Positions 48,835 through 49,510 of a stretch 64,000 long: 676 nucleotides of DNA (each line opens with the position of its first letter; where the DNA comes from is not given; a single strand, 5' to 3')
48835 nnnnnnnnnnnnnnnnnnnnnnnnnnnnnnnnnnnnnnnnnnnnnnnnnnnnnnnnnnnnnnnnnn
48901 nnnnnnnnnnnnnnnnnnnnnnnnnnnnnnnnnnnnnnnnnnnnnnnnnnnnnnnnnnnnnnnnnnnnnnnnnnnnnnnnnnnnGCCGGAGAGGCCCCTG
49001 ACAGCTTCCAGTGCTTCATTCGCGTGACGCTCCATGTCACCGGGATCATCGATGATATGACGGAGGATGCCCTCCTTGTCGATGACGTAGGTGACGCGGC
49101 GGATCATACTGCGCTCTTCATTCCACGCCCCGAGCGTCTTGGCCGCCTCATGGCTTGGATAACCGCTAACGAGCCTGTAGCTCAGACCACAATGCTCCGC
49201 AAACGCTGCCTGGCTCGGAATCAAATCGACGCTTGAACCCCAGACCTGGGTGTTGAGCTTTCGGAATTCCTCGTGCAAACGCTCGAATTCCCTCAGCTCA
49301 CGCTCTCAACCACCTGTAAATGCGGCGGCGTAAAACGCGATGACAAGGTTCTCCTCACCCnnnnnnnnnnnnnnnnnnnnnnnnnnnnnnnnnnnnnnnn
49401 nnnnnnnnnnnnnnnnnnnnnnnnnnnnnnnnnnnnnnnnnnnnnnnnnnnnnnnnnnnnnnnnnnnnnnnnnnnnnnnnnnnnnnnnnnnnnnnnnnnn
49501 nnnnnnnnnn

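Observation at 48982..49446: Bcp-type peroxiredoxin with UGA at the peroxidatic Cys position and a downstream SECIS-like hairpin: candidate selenoprotein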

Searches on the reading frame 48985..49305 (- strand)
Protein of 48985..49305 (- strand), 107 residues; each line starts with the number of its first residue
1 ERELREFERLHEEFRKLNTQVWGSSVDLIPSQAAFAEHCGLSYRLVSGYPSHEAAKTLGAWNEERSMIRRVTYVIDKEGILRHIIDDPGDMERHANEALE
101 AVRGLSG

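Call 30: find_related_loci(query=A2, collection=metagenome_contigs, flank=3000)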
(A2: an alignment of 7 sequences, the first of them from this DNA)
Query A2 (107 aa) in metagenome_contigs; peptide patterns used: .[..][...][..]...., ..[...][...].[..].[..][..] (x = any residue, [..] = any of these).
475 stretches matched a pattern; 93 encode a relative of the query (tblastn E <= 1e-3); the best 80 are kept; 79 distinct loci.
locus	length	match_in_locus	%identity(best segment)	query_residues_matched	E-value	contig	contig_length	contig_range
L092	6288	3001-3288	92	11-106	1e-60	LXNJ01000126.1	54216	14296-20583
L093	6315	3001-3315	70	1-105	4e-52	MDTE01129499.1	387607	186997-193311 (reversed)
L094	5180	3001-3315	70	1-105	4e-52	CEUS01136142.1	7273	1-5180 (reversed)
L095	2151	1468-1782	70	1-105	3e-52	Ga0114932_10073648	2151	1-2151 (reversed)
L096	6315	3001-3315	68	1-105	1e-50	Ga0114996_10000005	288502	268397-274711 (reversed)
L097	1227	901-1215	55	1-105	6e-43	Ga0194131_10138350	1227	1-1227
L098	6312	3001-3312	55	1-104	3e-38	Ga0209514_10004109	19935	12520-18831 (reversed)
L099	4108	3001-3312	55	1-104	3e-38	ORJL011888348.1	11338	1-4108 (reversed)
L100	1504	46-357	55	1-104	7e-39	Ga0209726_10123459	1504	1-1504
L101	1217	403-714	55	1-104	9e-39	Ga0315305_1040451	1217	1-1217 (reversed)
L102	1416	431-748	52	1-106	3e-36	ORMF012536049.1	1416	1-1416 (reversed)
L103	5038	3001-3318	54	1-106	8e-35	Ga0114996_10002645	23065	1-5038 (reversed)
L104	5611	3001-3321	55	1-107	1e-34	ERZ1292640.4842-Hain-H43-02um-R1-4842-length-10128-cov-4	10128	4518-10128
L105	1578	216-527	50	1-104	3e-34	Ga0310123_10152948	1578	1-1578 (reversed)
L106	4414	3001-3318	52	1-106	6e-34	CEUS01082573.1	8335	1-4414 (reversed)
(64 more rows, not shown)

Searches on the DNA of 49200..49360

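Call 69: search_rna_families(source=window, start=49200, end=49360, threshold=evalue, max_evalue=10)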
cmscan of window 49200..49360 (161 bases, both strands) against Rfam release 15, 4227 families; matches with E-value up to 10: 1.
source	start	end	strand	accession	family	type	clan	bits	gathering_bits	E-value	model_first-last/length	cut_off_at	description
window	49254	49300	-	RF04152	mir-3618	Gene; miRNA;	-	16.5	99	0.6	1-88/88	no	mir-3618 microRNA precursor family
